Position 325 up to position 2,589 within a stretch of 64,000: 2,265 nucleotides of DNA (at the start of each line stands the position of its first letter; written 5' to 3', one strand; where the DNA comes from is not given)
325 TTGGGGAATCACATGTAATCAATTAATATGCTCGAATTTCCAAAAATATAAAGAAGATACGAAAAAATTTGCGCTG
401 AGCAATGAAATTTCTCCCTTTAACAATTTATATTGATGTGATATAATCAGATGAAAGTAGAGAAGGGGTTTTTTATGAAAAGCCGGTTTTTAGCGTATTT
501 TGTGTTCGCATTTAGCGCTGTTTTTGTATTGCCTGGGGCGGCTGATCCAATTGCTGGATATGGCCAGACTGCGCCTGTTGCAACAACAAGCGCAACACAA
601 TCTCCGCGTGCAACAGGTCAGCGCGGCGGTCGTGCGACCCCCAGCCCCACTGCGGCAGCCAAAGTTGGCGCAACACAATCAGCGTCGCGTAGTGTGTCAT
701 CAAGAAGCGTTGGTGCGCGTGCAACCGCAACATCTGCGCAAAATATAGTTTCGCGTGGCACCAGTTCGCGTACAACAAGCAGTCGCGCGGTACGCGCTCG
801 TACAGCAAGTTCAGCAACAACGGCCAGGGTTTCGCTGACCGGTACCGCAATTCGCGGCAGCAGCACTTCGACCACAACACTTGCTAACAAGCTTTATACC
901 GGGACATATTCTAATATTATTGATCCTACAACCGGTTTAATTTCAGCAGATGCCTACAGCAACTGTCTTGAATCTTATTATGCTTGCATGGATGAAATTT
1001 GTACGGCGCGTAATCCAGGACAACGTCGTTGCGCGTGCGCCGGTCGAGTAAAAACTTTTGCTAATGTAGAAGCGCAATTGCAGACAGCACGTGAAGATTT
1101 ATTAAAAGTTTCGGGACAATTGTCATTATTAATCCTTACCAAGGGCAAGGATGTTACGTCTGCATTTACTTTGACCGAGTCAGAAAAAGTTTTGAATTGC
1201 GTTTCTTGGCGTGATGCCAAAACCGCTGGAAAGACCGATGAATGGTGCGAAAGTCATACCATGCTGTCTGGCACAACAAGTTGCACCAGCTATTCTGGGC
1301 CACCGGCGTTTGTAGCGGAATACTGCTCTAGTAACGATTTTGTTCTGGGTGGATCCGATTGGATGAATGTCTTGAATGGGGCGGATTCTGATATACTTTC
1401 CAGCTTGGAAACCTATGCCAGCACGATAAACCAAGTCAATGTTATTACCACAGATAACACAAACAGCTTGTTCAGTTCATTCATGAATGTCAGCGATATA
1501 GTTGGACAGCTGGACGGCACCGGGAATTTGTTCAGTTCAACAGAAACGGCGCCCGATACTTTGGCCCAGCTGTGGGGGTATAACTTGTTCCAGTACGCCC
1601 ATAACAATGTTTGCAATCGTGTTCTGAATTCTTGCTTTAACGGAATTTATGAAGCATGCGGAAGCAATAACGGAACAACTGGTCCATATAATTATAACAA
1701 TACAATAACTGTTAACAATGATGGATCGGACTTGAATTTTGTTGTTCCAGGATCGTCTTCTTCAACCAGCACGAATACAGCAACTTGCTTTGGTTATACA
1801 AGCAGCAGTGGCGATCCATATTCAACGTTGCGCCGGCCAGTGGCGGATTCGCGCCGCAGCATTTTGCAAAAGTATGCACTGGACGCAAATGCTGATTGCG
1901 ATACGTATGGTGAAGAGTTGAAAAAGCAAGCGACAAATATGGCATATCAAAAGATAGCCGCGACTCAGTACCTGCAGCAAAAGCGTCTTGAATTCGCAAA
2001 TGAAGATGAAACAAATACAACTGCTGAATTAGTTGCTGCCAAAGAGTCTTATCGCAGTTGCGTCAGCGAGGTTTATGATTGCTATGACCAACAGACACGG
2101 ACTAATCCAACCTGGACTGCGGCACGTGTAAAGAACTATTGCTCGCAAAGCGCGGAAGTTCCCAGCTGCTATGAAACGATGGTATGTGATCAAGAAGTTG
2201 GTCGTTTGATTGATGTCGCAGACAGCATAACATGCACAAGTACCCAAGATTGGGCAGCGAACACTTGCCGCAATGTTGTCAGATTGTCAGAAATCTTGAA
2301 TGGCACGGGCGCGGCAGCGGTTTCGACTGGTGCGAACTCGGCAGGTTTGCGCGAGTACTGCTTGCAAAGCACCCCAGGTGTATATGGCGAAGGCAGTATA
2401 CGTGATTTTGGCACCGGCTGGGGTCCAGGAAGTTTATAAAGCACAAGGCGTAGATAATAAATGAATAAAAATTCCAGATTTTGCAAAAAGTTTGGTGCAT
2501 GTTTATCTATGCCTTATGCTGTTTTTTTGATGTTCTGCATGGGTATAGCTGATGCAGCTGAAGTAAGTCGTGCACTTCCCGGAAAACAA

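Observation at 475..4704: Family of large secreted cysteine-rich proteins: tandem pair after the 5S rRNA plus a third member as T4SS-operon cargo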

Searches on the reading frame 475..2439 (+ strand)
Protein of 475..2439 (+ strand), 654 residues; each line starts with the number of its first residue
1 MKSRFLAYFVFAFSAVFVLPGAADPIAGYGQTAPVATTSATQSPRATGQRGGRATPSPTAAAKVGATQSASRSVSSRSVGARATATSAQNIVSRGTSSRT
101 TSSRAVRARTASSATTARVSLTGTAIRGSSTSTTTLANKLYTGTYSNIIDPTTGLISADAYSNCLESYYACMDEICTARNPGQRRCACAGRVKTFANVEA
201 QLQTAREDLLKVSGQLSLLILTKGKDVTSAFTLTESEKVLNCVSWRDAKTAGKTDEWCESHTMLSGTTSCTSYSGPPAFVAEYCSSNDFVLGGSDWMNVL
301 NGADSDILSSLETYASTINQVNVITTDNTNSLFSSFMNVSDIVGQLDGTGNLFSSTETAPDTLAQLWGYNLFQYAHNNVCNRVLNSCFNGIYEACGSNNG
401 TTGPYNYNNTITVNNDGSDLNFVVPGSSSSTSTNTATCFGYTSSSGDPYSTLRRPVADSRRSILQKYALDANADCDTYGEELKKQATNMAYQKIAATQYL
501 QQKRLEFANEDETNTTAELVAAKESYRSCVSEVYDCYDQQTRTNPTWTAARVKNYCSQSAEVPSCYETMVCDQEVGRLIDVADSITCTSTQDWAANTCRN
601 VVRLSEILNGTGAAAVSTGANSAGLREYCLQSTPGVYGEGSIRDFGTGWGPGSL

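Call 4: search_protein_families(library=pfam, proteins=[window:475-2439:+], max_evalue=1)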
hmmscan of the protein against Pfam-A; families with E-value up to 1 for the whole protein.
window:475-2439:+ (654 aa): 0 families

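Call 5: search_protein_families(library=ncbifam, proteins=[window:475-2439:+], max_evalue=1)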
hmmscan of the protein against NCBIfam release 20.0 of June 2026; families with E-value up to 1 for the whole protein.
window:475-2439:+ (654 aa): 0 families

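Call 11: find_homologous_proteins(query=A1, max_evalue=0.001)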
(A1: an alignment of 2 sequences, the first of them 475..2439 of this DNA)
Query A1 (2 sequences) (654 aa, profile of the alignment): 1212 proteins with E <= 0.001 among 8000 candidates; the best 120 are listed.
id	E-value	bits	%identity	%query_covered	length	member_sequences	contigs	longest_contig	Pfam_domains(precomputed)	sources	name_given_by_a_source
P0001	0.0e+0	1196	100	100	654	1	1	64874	-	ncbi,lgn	-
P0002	0.0e+0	1082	90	100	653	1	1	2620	-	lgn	-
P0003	0.0e+0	1082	90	100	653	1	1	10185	-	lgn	-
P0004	0.0e+0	1081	90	100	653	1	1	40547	-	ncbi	-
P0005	0.0e+0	1081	90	100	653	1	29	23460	-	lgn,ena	-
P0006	7.6e-290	982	85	99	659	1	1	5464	-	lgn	-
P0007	2.0e-266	905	77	100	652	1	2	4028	-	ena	-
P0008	1.1e-259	882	76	100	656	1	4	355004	-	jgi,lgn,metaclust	metaclust:\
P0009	1.7e-254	865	75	100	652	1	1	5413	-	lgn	-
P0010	2.5e-243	828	71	100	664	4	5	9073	-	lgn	-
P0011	5.9e-243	827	71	100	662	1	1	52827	-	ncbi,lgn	-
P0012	1.1e-219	750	69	97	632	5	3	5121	-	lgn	-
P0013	2.3e-204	699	65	100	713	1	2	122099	-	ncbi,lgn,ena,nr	ncbi:MAG: hypothetical protein FWF97_00890 [Alphaproteobacteria bacterium]|nr:hypothetical protein [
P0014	1.8e-198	680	65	99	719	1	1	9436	-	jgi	jgi:hypothetical protein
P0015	4.2e-184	632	61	97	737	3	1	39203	-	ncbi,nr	ncbi:MAG: hypothetical protein FWE50_03365 [Alphaproteobacteria bacterium]|nr:hypothetical protein [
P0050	3.6e-139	484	51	97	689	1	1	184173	-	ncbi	-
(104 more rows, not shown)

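Call 12: list_cluster_members(proteins=[window:475-2439:+, window:2461-4704:+, window:11791-13938:-])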
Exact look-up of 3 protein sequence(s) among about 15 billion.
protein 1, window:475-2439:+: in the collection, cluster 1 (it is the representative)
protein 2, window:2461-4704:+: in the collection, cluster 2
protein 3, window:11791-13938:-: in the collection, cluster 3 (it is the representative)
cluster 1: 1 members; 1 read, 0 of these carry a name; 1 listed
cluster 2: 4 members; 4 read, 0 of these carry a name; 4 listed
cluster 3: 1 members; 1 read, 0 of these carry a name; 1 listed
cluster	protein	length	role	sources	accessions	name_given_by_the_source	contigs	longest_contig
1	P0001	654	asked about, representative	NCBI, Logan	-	-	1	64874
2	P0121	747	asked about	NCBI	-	-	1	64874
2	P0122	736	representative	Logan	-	-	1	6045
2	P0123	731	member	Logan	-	-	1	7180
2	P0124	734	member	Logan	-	-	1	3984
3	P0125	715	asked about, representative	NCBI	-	-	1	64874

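Call 13: find_encoding_contigs(protein=P0008, flank=10000, max_places=3)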
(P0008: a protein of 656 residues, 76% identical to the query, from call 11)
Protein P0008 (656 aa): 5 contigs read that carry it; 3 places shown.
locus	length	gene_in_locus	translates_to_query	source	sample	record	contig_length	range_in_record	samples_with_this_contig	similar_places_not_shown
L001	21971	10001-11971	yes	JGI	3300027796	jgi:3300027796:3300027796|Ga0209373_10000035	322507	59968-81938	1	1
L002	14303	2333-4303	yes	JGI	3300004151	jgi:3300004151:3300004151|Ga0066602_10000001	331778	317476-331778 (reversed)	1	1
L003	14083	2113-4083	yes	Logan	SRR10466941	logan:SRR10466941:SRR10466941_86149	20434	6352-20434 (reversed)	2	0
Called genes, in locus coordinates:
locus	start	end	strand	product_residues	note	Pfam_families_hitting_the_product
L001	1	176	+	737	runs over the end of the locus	PF02534:T4SS-DNA_transf, PF10412:TrwB_AAD_bind, PF12696:TraG-D_C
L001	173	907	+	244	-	PF01479:S4, PF00849:PseudoU_synth_2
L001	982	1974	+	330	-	-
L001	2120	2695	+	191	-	-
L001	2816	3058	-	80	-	-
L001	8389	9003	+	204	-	PF02230:Abhydrolase_2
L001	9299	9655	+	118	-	PF02230:Abhydrolase_2 (weak)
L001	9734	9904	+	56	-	-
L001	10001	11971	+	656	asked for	-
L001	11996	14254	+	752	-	-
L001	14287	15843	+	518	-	PF13177:DNA_pol3_delta2, PF13604:AAA_30 (weak), PF13401:AAA_22 (weak), PF00004:AAA, PF22608:DNAX_ATPase_lid, PF12169:DNA_pol3_gamma3, PF12362:DUF3646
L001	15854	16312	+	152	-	-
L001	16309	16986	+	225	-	PF00691:OmpA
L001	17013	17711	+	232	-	PF03938:OmpH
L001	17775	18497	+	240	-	-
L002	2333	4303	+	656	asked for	-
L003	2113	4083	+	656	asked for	-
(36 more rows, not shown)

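Call 22: search_solved_structures(query=A2, max_evalue=1)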
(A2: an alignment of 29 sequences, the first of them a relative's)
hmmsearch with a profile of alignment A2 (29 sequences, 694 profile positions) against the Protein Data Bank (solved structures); distinct sequences matched with E-value up to 1: 0.

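Call 23: search_solved_structures(query=A3, max_evalue=1)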
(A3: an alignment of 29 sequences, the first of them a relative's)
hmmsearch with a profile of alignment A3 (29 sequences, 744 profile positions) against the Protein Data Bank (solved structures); distinct sequences matched with E-value up to 1: 2.
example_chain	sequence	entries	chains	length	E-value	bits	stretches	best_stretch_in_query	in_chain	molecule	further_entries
8trs_D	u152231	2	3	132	0.22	13.1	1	686-736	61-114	Ephrin type-A receptor 2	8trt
9l94_W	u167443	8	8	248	0.86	11.2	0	127-205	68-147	Large ribosomal subunit protein uL4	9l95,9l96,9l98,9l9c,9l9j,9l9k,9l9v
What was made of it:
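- On Ephrin_rec_like / TNFR-type Cys repeat (PF07699), C-terminal module of B only: The B profile scores E 0.22 against EphA2 in the PDB (call 23).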

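Call 24: search_solved_structures(query=A4, max_evalue=1)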
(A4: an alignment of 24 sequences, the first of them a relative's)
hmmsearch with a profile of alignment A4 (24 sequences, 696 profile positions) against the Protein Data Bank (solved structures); distinct sequences matched with E-value up to 1: 1.
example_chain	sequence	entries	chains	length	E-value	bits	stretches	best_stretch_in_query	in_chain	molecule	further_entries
4gdo_A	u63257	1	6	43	0.17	13.5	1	164-200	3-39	Plectin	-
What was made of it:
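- Tried and rejected: Profile searches found nothing at E below 0.1 (calls 22-24).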

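Call 41: predict_structure(alignment_id=A5)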
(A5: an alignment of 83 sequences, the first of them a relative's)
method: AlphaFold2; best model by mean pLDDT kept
length: 747 residues; sequences in the alignment: 83
mean_pLDDT: 66.9   pTM: 0.47
mean pLDDT of the five models: 66.9, 66.5, 64.2, 63.7, 61.2
residues with pLDDT >= 90: 157; 70-90: 239; 50-70: 108; < 50: 243
segments of 3 or more residues with pLDDT < 50: 1-19, 22-177, 243-249, 251-269, 289-325
pLDDT, mean of each block of 10 residues (from residue 1): 39 43 43 28 28 30 32 33 30 32 44 44 47 39 31 30 35 43 84 85 59 55 67 63 47 45 45 62 57 36 33 39 48 78 89 86 76 71 72 60 55 88 91 91 90 91 92 93 88 92 91 85 84 86 93 94 92 87 70 81 91 90 77 80 88 86 83 73 80 91 90 87 89 90 87
secondary structure, 60 per line:
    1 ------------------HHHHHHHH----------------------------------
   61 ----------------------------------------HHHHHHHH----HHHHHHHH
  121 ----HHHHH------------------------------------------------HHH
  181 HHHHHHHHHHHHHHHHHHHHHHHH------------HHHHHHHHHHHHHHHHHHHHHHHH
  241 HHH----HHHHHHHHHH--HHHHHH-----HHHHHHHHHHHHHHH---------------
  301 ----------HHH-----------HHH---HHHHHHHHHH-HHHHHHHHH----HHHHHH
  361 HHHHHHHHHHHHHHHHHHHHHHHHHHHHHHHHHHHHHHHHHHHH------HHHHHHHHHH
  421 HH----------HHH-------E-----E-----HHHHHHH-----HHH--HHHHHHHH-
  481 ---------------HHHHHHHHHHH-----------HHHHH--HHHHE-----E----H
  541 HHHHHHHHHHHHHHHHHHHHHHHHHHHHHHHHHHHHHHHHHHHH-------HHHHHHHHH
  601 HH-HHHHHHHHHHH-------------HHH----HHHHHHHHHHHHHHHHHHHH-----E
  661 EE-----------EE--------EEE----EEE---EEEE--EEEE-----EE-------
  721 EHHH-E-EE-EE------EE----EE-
elements in order (helices of 4 or more, strands of 3 or more residues): H19-26 H101-108 H113-120 H125-129 H178-204 H217-243 H248-257 H260-265 H271-285 H331-340 H342-350 H355-404 H411-422 H455-461 H472-479 H496-506 H518-522 H525-528 H540-584 H592-602 H604-614 H635-654 E660-662 E684-686 E691-693 E697-700 E703-706
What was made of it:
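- Model confidence is moderate overall: pLDDT 66.9 and pTM 0.47 for B (call 41).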

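Call 43: predict_structure(alignment_id=A6)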
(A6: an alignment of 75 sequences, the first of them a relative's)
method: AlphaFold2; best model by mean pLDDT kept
length: 715 residues; sequences in the alignment: 75
mean_pLDDT: 73.5   pTM: 0.50
mean pLDDT of the five models: 73.5, 73.3, 70.8, 70.5, 68.7
residues with pLDDT >= 90: 160; 70-90: 297; 50-70: 134; < 50: 124
segments of 3 or more residues with pLDDT < 50: 1-4, 6-56, 63-72, 177-186, 202-212, 424-432, 593-607, 713-715
pLDDT, mean of each block of 10 residues (from residue 1): 45 38 33 31 35 47 42 67 89 87 93 88 88 76 57 52 62 52 49 59 44 53 69 80 90 96 95 94 96 89 77 57 67 89 81 84 79 71 82 68 59 69 48 74 85 74 88 91 86 84 64 82 89 89 94 95 91 83 74 46 47 86 88 94 88 91 86 81 87 91 73 47
secondary structure, 60 per line:
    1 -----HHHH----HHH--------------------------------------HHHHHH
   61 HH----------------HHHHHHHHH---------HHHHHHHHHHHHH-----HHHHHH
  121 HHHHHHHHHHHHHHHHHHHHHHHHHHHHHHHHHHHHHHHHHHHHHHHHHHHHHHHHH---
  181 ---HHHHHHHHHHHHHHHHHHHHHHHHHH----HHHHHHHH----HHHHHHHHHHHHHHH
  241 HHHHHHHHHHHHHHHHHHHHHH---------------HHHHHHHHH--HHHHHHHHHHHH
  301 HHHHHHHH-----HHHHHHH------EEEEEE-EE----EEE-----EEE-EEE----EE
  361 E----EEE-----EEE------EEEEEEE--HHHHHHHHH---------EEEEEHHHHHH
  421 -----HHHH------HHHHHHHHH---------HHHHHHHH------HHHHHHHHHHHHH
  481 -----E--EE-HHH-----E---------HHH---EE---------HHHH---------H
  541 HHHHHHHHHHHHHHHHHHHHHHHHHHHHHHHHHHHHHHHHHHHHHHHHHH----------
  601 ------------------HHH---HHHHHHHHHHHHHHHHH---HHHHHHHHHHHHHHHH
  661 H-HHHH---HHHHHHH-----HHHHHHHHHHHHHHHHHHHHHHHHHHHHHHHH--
elements in order (helices of 4 or more, strands of 3 or more residues): H6-9 H55-62 H79-87 H97-109 H115-177 H184-209 H214-221 H226-262 H278-286 H289-308 H314-320 E327-332 E340-342 E348-350 E352-354 E359-361 E366-368 E374-376 E383-389 H392-400 E410-414 H415-420 H426-429 H436-444 H454-461 H468-480 H527-530 H540-590 H625-641 H645-661 H663-666 H670-676 H682-713
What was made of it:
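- On Chlamydial OmcB-type envelope protein: The models are mainly helical (calls 41, 43).
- On Autotransporter (type V secretion): The C-termini are a small Cys-rich beta module in B and helices in C. Neither model predicts a barrel (calls 41, 43).
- Closest known: Chlamydial cysteine-rich envelope proteins OmcB and OmcA. Different: From general knowledge, OmcB is built of beta-rich repeats, whereas A, B and C are predicted to be helical (calls 41, 43).
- No beta-barrel is predicted (calls 41, 43).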

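Call 49: search_protein_families(library=phrogs, proteins=[window:475-2439:+], max_evalue=0.1)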
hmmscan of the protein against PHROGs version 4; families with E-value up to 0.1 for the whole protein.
window:475-2439:+ (654 aa): 0 families

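Call 50: search_protein_families(library=padloc, proteins=[window:475-2439:+], max_evalue=0.1)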
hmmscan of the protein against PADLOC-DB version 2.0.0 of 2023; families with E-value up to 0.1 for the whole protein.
window:475-2439:+ (654 aa): 0 families

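Call 59: find_related_loci(query=A3, collection=genome_contigs, flank=10000)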
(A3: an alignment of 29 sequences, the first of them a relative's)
Query A3 (747 aa) in genome_contigs; peptide patterns used: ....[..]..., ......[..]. (x = any residue, [..] = any of these).
343 stretches matched a pattern; 324 encode a relative of the query (tblastn E <= 1e-3); the best 80 are kept; 80 distinct loci.
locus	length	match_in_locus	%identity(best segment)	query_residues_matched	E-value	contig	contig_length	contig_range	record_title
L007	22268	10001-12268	88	1-747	0e+0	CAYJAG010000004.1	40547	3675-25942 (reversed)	MAG TPA_asm: uncultured Muribaculaceae bacterium isolate ERP122455_co3_13 genome assembly, contig: NODE_18_length_40547_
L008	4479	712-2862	73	18-746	0e+0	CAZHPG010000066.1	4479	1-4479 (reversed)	MAG TPA_asm: uncultured Muribaculaceae bacterium isolate SRP220891_co1_206 genome assembly, contig: NODE_39278_length_44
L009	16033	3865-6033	68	19-746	0e+0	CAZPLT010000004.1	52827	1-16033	MAG TPA_asm: uncultured Muribaculaceae bacterium isolate SRP192927_co1_307 genome assembly, contig: NODE_815_length_5282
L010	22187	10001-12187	68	19-746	0e+0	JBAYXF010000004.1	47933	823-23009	MAG: Alphaproteobacteria bacterium isolate SO_2017_CLC_121 scaffold_627_c1_PH3_2017, whole genome shotgun sequence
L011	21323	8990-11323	60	17-746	0e+0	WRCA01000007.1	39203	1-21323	MAG: Alphaproteobacteria bacterium isolate Lab288P3bin104 Ga0123353_10000758, whole genome shotgun sequence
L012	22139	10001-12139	60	20-740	0e+0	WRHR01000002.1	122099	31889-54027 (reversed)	MAG: Alphaproteobacteria bacterium isolate Nt197P3bin125 Ga0082212_10000107, whole genome shotgun sequence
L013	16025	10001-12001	60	69-747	0e+0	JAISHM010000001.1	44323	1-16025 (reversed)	MAG: Rickettsiales bacterium isolate Hm464_bin176 k119_603494, whole genome shotgun sequence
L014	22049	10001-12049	53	18-704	0e+0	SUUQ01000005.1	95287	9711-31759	MAG: Alphaproteobacteria bacterium isolate SIG50 NODE_5571_length_95287_cov_6.974496, whole genome shotgun sequence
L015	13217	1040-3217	50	1-708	0e+0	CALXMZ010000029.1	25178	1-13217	MAG: uncultured Alphaproteobacteria bacterium isolate E02__bin298 genome assembly, contig: E02__k127_6230262, whole geno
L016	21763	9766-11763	52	33-708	0e+0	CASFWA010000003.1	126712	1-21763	uncultured proteobacterium isolate A86_L4_360360_idba_bin.28 genome assembly, contig: A86_L4_360360_idba_bin.28.fa_scaff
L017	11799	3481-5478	53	96-746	0e+0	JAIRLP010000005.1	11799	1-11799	MAG: Rickettsiales bacterium isolate Cc175_bin55 k119_1511805, whole genome shotgun sequence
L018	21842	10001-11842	56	91-708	0e+0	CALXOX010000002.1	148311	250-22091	MAG: uncultured Alphaproteobacteria bacterium isolate BRZ_MD__bin1 genome assembly, contig: BRZ_MD__NODE_142_length_1483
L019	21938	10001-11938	54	73-708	0e+0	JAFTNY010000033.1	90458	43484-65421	MAG: Alphaproteobacteria bacterium isolate RGIG3991 Roe_deer_Cecum-4__c203553, whole genome shotgun sequence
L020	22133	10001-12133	50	62-747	0e+0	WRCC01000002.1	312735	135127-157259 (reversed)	MAG: Alphaproteobacteria bacterium isolate Lab288P3bin109 Ga0123353_10000004, whole genome shotgun sequence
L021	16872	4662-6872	49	6-746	0e+0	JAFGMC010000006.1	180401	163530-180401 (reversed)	MAG: Alphaproteobacteria bacterium isolate Zod_Metabat.441 k87_3630087, whole genome shotgun sequence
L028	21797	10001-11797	54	97-704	0e+0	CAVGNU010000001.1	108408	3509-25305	Bacteroides fragilis isolate H07647-L1_cleanbin_000047 genome assembly, contig: Spades_H07647-L1_contig_63, whole genome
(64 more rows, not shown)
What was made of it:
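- Enterousia MAGs and circular genomes of 0.72 and 0.96 Mb (call 59).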

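Call 72: search_protein_families(library=pfam, proteins=[L028:1645-4629:+, L028:4835-5431:+, L028:11927-12601:-, L028:12639-14780:+, L028:14789-16084:-, L028:16084-17517:-, L028:17517-18722:-, L028:18722-20023:-, L028:20097-21383:+, L028:21455-21796:+], max_evalue=0.01)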
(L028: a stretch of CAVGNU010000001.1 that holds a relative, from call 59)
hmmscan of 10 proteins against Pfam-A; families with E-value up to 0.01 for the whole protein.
L028:1645-4629:+ (995 aa): 3 families
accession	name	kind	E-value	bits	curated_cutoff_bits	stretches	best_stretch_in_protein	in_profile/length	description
PF02896.24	PEP-utilizers_C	-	4.1e-75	253.1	22.8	1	637-989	4-292/293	PEP-utilising enzyme, PEP-binding domain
PF01326.24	PPDK_N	-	3.1e-58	198.1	27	3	175-414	76-230/328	Pyruvate phosphate dikinase, AMP/ATP-binding domain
PF00391.29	PEP-utilizers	-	1.2e-22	79.7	23.1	1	541-622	4-72/72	PEP-utilising enzyme, mobile domain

L028:4835-5431:+ (199 aa): 1 family
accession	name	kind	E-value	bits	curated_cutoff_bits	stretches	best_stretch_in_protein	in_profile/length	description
PF09411.16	PagL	-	2.9e-12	47.3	23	1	111-198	43-136/136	Lipid A 3-O-deacylase (PagL)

L028:11927-12601:- (225 aa): 4 families
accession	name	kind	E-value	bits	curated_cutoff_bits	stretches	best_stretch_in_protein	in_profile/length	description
PF00929.31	RNase_T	-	1.1e-29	104.5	24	1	5-168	1-164/164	Exonuclease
PF13482.12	RNase_H_2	-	1.8e-10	41.5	22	1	5-157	1-125/165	RNase_H superfamily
PF03104.25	DNA_pol_B_exo1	-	3.3e-05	23.9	23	1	3-120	65-194/242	DNA polymerase family B, exonuclease domain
PF16473.11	Rv2179c-like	-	0.00036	20.7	27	1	5-169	3-174/177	3'-5' exoribonuclease Rv2179c-like domain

L028:12639-14780:+ (714 aa): 7 families
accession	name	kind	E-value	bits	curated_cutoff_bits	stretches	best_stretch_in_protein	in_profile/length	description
PF00580.27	UvrD-helicase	-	5.3e-81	272.7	23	1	18-282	1-271/271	UvrD/REP helicase N-terminal domain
PF13361.12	UvrD_C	-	8.8e-68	229.7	25.6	2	287-453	1-170/350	UvrD-like helicase C-terminal domain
PF13245.12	AAA_19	-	9e-19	68.4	25.1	1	22-265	1-132/134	AAA domain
PF13538.12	UvrD_C_2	-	1.5e-08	34.8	27.4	1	550-606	3-51/52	UvrD-like helicase C-terminal domain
PF13604.12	AAA_30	-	3.7e-08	33.8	27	1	18-92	2-76/191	AAA domain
PF01443.25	Viral_helicase1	-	0.00014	22.2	21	0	549-606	177-226/228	Viral superfamily 1 RNA helicase core domain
PF13087.12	AAA_12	-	0.00097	19.2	27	0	516-606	114-190/195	AAA domain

L028:14789-16084:- (432 aa): 0 families

L028:16084-17517:- (478 aa): 0 families

L028:17517-18722:- (402 aa): 0 families

L028:18722-20023:- (434 aa): 0 families

L028:20097-21383:+ (429 aa): 0 families

L028:21455-21796:+ (114 aa): 0 families

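Call 78: search_protein_families(library=pfam, alignment_id=A3, max_evalue=0.01)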
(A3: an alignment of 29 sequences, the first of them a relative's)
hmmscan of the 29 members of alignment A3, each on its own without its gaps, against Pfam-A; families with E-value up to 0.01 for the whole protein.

A. member 1, P0121 (747 aa): 0 families

B. families by the number of members that match (of 29 scanned): 4 families
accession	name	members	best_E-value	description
PF07699.19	Ephrin_rec_like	5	3.5e-06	Tyrosine-protein kinase ephrin type A/B receptor-like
PF07562.20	NCD3G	1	0.00022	Nine Cysteines Domain of family 3 GPCR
PF23091.2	TNFR_ELAPOR1_6th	1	0.0012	ELAPOR1-like, TNF receptor-like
PF03961.19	FapA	1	0.0099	Flagellar Assembly Protein A beta solenoid domain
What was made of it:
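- On Ephrin_rec_like / TNFR-type Cys repeat (PF07699), C-terminal module of B only: 5 of 29 homologs match, best E 3.5e-6 (call 78).
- Closest known: Helicobacter Hcp and Legionella EnhC Sel1-repeat cysteine-rich proteins. Different: No Sel1 or TPR family hits were found (calls 4, 78).
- Some B homologs carry an ephrin-receptor-like module (call 78). The ephrin-receptor-like module is disulfide-laddered in known proteins (call 78, plus general knowledge).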

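Call 79: search_protein_families(library=pfam, alignment_id=A4, max_evalue=0.01)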
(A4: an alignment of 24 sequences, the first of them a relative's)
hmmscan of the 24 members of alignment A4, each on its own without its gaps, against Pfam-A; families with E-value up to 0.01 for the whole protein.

A. member 1, P0125 (715 aa): 0 families

B. families by the number of members that match (of 24 scanned): 6 families
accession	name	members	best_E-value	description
PF03153.18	TFIIA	20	1.5e-05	Transcription factor IIA, alpha/beta subunit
PF12128.14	DUF3584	1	0.00025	Protein of unknown function (DUF3584)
PF24072.1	T7_gp14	1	0.00028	T7 virus internal virion protein gp14 family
PF01347.28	Vitellogenin_N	1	0.0012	Lipoprotein amino terminal region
PF02574.22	S-methyl_trans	1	0.0019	Homocysteine S-methyltransferase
PF02601.20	Exonuc_VII_L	1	0.0042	Exonuclease VII, large subunit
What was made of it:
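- On TraN (F-type T4SS, PF06986): There was also none at E up to 0.01 for 29 B homologs and 24 C homologs (calls 78, 79).
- Tried and rejected: Scanning every member of the B and C alignments gave only the PF07699 hits for B and Q-rich TFIIA noise for C (calls 78, 79).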
